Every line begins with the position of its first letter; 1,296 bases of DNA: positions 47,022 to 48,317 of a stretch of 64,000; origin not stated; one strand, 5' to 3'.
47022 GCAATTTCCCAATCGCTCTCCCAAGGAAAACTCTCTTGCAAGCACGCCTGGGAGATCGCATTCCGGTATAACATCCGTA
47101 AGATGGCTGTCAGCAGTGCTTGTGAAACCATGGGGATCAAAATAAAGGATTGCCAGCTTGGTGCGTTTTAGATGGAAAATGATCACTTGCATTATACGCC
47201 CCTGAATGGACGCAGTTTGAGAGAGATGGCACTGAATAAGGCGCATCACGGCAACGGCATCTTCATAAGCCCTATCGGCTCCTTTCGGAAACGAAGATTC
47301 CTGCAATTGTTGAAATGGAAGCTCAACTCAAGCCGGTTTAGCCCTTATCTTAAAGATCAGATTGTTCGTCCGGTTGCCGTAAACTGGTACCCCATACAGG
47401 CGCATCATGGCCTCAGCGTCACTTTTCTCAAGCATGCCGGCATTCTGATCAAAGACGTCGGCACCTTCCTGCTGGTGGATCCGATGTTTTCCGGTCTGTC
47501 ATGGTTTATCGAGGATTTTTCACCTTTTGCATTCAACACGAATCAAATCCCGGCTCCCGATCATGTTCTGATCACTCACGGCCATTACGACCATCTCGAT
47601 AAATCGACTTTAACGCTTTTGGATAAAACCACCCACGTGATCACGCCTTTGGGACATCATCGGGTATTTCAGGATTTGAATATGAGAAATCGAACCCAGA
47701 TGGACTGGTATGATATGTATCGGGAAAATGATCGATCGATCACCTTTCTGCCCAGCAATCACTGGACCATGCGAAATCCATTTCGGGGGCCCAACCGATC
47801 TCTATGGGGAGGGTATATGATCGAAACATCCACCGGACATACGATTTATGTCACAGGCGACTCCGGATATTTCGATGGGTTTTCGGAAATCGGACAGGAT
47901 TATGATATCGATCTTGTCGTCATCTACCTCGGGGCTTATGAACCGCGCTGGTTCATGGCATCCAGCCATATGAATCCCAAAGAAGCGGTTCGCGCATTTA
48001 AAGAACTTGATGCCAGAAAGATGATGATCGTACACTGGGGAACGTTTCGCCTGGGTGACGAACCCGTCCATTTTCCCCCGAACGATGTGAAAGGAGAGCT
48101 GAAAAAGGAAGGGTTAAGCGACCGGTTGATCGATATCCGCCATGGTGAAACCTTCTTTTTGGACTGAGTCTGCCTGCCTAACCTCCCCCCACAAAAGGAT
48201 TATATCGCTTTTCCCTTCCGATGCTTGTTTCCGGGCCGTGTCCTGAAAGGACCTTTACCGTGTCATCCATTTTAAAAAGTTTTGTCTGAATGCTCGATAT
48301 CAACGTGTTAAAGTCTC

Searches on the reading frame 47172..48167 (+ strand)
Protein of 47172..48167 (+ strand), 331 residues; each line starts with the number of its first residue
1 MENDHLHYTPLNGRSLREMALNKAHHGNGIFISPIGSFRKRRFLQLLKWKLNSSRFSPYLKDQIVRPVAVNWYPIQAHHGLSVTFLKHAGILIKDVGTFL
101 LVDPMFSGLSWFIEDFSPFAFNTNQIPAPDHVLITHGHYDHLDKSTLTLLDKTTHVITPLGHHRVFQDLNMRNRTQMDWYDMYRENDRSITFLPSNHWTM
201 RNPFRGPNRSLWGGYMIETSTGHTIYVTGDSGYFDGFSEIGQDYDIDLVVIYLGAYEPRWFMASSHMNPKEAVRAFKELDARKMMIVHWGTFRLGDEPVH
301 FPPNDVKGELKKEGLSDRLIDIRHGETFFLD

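Call 51: search_protein_families(library=pfam, proteins=[window:47172-48167:+], max_evalue=0.00001)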
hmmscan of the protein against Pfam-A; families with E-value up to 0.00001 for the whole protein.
window:47172-48167:+ (331 aa): 2 families
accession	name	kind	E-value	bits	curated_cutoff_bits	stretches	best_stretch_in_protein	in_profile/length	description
PF12706.13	Lactamase_B_2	-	6.1e-32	111.3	27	1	100-289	3-200/200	Beta-lactamase superfamily domain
PF13483.12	Lactamase_B_3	-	3.2e-10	40.6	24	1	83-285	2-157/160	Beta-lactamase superfamily domain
